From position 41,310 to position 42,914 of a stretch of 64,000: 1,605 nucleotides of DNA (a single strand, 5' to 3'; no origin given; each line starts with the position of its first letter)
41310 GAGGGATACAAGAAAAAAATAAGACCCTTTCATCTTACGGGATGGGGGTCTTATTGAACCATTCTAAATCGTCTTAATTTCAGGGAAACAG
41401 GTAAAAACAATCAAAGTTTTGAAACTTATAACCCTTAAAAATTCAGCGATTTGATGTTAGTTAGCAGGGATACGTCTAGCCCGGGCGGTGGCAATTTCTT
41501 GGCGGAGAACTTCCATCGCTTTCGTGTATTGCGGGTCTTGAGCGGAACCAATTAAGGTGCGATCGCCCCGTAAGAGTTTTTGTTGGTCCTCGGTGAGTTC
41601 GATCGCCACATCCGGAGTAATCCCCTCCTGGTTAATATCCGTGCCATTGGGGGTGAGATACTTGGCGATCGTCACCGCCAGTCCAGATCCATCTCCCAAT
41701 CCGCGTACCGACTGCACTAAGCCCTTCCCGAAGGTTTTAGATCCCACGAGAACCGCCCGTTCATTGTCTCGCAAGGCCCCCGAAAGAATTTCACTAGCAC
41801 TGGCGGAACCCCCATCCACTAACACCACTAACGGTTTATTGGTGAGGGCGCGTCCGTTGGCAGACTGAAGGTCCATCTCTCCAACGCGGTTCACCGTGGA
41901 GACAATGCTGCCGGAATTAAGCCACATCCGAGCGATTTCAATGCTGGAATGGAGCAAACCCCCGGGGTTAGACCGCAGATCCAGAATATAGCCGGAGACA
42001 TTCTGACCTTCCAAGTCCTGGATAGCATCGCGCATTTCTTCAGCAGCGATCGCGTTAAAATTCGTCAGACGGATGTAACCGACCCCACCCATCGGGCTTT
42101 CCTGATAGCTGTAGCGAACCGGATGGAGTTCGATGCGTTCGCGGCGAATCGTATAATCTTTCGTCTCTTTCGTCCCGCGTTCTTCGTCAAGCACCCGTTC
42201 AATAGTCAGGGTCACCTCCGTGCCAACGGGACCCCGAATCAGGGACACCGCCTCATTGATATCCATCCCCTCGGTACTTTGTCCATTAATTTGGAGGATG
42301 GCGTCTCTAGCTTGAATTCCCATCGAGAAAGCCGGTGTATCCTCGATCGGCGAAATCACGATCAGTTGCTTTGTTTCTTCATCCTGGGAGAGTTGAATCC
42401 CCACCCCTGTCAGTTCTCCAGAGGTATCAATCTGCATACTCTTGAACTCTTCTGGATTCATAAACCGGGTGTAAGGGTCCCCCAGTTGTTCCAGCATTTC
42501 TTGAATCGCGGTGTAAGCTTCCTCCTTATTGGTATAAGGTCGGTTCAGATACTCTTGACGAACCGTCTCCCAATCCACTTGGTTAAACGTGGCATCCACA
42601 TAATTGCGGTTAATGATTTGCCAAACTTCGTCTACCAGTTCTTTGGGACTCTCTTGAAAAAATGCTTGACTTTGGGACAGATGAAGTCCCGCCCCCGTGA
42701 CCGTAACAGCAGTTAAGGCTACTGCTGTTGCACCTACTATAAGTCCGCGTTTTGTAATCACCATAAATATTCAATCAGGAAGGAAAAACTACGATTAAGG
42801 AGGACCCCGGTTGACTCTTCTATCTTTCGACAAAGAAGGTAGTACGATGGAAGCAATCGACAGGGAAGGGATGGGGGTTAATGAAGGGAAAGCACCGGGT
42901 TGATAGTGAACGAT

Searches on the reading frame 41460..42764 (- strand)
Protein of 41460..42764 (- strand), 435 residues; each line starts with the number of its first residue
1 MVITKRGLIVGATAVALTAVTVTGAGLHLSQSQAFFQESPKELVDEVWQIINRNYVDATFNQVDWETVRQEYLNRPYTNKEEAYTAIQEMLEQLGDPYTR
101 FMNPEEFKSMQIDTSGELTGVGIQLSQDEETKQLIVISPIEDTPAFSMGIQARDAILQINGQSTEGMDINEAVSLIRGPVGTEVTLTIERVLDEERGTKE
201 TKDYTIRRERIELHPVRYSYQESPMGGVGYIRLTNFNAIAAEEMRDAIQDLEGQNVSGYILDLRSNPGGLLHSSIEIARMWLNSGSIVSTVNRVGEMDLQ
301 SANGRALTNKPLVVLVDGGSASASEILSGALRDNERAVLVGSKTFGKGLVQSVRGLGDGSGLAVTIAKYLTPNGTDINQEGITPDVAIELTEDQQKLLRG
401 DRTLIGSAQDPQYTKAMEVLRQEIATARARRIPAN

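Call 63: search_protein_families(library=pfam, proteins=[window:41460-42764:-], max_evalue=0.001)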
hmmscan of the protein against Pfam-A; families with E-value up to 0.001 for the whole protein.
window:41460-42764:- (435 aa): 6 families
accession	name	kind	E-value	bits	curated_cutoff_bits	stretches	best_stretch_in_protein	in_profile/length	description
PF03572.23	Peptidase_S41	-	4.5e-60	202.4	24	1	228-387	2-164/165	Peptidase family S41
PF17820.7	PDZ_6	-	3.8e-12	46.2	27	1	136-190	2-54/54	PDZ domain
PF00595.29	PDZ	-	1.1e-10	42.1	23.2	1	112-189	4-81/81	PDZ domain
PF13180.12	PDZ_2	-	1.3e-07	32.3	27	1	121-193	3-70/80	PDZ domain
PF14684.11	Tricorn_C1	-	4.5e-07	30.1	24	1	41-75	6-40/59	Tricorn protease C1 domain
PF22694.1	CtpB_N-like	-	0.00064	20.6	27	0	65-105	45-84/85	Activating protease CtpB N-terminal domain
